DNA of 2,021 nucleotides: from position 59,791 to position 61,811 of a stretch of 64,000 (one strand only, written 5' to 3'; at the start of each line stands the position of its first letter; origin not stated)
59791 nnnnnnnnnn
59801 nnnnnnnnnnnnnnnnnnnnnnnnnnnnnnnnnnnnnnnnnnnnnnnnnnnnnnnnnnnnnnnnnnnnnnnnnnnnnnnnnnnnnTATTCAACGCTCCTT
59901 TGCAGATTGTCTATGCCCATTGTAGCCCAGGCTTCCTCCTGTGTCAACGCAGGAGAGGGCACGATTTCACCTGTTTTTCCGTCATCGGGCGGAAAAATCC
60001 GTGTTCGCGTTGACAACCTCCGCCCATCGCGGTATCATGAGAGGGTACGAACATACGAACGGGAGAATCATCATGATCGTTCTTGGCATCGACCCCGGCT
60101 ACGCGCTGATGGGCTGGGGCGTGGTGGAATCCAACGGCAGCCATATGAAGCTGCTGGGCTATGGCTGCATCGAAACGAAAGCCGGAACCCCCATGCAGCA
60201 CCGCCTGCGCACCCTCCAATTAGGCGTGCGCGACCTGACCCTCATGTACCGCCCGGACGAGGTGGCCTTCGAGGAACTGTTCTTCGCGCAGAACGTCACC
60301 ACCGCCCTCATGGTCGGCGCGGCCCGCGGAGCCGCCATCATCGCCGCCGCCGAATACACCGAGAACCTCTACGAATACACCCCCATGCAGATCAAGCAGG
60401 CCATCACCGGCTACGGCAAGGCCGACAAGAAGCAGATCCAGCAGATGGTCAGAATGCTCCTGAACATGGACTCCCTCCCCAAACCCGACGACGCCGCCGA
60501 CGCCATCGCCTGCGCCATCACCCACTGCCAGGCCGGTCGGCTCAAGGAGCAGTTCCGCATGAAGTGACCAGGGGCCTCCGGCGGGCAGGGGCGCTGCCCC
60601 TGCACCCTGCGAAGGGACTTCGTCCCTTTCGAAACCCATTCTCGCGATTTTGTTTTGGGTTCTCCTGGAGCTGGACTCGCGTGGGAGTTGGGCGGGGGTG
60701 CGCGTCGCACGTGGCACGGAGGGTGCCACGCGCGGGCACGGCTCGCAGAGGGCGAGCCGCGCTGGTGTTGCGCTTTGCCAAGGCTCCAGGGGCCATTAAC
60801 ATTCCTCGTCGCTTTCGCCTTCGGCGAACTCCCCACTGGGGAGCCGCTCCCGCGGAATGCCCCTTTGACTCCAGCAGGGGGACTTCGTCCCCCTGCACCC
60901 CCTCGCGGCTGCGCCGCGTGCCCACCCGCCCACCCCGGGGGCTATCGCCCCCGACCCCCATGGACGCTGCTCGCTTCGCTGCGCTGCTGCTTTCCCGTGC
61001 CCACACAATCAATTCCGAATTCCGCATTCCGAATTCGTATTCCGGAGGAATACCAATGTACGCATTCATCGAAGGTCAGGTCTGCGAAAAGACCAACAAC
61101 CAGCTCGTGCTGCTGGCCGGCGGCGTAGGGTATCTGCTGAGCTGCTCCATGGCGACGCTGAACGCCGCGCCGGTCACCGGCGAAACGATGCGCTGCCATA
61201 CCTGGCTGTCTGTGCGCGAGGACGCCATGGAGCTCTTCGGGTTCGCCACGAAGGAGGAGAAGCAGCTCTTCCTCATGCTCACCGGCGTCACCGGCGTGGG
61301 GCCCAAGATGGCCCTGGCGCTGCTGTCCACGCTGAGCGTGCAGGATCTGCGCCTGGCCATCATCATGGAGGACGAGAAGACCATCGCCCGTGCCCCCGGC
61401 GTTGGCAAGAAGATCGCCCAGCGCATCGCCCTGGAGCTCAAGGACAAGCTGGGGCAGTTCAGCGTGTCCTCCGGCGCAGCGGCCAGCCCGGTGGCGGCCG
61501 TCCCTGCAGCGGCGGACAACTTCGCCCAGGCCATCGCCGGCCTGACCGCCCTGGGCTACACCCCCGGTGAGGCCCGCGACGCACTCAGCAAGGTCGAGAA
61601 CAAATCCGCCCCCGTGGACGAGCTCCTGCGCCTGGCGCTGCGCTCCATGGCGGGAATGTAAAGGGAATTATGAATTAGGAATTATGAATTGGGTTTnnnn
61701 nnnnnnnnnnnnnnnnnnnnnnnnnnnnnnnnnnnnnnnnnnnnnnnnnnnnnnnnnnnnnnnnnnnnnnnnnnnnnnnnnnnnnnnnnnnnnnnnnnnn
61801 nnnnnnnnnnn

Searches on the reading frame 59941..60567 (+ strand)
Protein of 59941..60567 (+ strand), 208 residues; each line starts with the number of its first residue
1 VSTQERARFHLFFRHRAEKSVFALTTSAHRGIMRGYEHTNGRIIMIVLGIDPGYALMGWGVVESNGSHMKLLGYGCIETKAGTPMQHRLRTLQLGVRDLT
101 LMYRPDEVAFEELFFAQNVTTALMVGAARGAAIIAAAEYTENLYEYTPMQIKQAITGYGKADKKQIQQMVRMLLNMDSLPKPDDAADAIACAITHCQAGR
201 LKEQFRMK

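Call 14: search_protein_families(library=pfam, proteins=[window:59941-60567:+])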
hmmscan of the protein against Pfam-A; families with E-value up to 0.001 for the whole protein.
window:59941-60567:+ (208 aa): 1 family
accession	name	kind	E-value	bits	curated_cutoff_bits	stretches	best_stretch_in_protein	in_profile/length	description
PF02075.23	RuvC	-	1.3e-50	171.6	22.2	1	47-195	1-148/148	Crossover junction endodeoxyribonuclease RuvC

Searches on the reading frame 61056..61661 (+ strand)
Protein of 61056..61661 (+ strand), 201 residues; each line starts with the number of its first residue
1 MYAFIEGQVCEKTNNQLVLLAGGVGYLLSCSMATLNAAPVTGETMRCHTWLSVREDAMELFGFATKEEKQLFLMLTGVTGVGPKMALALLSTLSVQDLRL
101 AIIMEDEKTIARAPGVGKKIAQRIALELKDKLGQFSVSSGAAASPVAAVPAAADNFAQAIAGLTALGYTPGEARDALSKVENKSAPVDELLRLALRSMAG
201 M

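Call 14: search_protein_families(library=pfam, proteins=[window:61056-61661:+])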
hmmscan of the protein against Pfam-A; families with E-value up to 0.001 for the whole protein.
window:61056-61661:+ (201 aa): 5 families
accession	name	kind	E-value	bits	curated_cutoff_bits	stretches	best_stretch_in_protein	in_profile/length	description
PF01330.27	RuvA_N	-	2.2e-18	66.5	23.6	1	1-62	1-61/61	RuvA N terminal domain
PF14520.12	HHH_5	-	3.3e-17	63.1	27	1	72-130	1-57/57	Helix-hairpin-helix domain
PF07499.19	RuvA_C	-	2e-12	47.8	24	1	155-198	2-46/47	RuvA, C-terminal domain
PF00633.29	HHH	-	1.4e-05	25.2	24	0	75-91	13-29/30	Helix-hairpin-helix motif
PF21176.3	RecR_HhH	-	8.9e-05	22.7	27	0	114-128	12-26/45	RecR, helix-hairpin-helix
